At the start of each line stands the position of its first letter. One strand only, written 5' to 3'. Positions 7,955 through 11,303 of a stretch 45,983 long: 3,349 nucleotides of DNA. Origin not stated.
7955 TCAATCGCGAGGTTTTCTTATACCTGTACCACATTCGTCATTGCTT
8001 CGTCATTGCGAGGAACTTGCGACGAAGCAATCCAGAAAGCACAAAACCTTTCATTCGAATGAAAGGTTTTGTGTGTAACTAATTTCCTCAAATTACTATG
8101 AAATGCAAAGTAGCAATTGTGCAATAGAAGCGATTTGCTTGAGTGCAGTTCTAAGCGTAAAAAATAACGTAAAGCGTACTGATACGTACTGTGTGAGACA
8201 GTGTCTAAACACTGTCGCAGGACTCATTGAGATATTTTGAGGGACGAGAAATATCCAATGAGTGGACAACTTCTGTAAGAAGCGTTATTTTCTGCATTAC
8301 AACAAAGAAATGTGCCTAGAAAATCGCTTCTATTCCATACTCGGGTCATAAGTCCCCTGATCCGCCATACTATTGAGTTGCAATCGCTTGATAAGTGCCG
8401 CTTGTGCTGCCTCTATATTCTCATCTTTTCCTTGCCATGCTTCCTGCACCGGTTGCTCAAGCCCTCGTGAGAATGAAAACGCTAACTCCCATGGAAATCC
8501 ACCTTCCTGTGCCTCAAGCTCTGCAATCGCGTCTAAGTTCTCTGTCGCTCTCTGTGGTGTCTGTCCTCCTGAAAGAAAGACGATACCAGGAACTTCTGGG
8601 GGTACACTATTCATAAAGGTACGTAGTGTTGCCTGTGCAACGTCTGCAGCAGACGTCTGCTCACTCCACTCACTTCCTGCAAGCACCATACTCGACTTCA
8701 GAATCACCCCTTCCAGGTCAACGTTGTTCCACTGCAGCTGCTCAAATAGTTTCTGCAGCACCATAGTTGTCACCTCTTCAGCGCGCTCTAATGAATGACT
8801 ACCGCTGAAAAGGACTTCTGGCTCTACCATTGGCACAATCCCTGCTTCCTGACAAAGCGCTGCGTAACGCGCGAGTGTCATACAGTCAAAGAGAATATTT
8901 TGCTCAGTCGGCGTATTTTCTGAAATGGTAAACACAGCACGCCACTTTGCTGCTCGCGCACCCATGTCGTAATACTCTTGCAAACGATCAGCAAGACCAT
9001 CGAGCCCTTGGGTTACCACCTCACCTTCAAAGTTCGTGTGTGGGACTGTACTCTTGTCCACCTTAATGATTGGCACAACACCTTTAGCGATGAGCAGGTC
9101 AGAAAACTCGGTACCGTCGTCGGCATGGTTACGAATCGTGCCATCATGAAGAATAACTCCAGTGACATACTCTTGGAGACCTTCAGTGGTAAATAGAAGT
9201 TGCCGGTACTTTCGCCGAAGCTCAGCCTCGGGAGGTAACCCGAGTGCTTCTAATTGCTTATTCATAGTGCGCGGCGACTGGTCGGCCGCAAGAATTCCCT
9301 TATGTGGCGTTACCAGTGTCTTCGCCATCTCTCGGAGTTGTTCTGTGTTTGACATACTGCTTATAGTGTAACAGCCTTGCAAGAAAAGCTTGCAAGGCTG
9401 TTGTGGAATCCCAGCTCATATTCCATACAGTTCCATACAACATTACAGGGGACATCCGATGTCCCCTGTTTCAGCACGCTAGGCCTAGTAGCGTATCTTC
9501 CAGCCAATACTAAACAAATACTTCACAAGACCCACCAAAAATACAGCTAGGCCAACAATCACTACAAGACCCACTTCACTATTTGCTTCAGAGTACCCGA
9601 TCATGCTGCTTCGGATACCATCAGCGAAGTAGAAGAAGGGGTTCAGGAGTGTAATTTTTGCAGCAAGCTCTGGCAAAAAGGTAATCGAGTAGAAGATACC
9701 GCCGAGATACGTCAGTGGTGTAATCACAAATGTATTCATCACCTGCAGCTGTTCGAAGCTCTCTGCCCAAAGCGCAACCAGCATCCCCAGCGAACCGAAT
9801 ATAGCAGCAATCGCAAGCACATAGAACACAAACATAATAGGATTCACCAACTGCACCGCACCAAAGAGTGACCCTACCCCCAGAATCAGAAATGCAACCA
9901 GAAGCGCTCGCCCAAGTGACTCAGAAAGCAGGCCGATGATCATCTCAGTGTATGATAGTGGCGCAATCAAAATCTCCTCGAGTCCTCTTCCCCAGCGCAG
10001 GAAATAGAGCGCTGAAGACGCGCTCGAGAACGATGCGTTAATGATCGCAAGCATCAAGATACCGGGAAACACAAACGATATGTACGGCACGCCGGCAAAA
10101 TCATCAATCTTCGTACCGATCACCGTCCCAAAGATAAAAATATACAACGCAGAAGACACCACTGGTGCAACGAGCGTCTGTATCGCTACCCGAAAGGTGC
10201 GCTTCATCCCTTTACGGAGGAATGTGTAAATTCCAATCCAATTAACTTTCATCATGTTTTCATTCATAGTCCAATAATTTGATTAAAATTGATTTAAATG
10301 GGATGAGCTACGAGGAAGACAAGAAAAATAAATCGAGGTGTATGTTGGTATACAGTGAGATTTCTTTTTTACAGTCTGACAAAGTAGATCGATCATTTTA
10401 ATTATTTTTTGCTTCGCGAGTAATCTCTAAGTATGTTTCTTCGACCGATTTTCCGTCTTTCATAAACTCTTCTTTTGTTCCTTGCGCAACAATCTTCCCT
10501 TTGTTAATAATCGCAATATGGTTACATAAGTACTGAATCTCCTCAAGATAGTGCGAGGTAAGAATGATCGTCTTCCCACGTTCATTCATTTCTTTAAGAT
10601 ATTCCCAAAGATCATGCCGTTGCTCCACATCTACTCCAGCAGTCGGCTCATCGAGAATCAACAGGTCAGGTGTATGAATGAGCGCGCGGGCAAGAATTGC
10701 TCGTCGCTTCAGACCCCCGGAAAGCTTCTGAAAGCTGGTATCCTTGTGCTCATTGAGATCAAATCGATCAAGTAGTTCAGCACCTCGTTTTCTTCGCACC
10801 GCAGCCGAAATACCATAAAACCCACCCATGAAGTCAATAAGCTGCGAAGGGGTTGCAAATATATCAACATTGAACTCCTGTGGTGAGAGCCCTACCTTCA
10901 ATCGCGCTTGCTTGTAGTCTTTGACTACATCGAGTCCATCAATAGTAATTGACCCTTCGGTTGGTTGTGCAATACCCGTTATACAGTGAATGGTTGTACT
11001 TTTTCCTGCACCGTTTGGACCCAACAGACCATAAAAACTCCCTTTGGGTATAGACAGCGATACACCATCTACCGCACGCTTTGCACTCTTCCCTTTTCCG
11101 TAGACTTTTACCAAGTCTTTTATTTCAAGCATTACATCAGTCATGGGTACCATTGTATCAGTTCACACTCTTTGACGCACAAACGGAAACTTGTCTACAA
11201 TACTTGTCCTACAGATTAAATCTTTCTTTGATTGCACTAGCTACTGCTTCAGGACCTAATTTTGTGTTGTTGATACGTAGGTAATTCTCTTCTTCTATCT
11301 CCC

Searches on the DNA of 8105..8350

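Call 44: search_rna_families(source=window, start=8105, end=8350, threshold=evalue, max_evalue=5)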
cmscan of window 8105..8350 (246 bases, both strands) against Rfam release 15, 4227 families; matches with E-value up to 5: 1.
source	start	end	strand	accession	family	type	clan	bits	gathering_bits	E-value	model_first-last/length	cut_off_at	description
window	8223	8262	+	RF04152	mir-3618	Gene; miRNA;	-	14.9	99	2.7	1-88/88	no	mir-3618 microRNA precursor family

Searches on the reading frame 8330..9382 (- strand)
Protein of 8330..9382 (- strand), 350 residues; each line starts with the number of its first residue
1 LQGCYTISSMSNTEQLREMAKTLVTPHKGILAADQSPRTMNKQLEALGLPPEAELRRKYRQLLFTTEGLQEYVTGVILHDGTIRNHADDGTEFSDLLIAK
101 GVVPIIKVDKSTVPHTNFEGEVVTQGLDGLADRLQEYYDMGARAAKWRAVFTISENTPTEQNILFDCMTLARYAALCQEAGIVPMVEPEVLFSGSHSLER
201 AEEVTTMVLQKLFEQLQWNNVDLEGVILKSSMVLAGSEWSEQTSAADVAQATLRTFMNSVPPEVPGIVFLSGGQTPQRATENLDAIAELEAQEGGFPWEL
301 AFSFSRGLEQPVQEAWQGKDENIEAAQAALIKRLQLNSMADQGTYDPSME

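Call 48: search_protein_families(library=pfam, proteins=[window:8330-9382:-], max_evalue=0.001)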
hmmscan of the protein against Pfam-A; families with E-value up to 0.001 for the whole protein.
window:8330-9382:- (350 aa): 1 family
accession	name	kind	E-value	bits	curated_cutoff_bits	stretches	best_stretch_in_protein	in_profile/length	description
PF00274.25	Glycolytic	-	1e-115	386.7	22.2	1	16-348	2-332/349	Fructose-bisphosphate aldolase class-I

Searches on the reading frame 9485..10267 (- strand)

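Call 48: search_protein_families(library=pfam, proteins=[window:9485-10267:-], max_evalue=0.001)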
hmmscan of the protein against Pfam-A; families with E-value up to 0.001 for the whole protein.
window:9485-10267:- (260 aa): 2 families
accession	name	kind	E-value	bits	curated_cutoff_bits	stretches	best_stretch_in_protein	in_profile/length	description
PF01061.29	ABC2_membrane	-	2e-23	83.5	26.9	1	13-222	3-210/211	ABC-2 type transporter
PF12698.13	ABC2_membrane_3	-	0.00066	19.3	31.6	1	62-247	160-346/347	ABC-2 family transporter protein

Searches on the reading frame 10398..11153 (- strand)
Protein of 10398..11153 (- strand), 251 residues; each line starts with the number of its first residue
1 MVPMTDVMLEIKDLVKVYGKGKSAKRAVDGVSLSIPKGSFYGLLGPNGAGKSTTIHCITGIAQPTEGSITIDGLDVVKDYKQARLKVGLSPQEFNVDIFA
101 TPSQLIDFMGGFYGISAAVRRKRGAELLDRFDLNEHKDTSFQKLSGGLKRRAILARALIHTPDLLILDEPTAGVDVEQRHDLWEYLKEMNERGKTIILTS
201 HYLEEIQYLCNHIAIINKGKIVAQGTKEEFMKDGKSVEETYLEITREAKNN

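Call 48: search_protein_families(library=pfam, proteins=[window:10398-11153:-], max_evalue=0.001)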
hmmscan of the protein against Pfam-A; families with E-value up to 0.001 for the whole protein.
window:10398-11153:- (251 aa): 3 families
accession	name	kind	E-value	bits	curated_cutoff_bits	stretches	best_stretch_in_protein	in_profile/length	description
PF00005.33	ABC_tran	-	1.3e-30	107.2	25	1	29-172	2-137/137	ABC transporter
PF13304.12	AAA_21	-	2.8e-10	41.2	27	1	130-201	224-298/304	AAA domain, putative AbiEii toxin, Type IV TA system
PF02463.25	SMC_N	-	0.00028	20.8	40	0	40-199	26-196/220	RecF/RecN/SMC N terminal domain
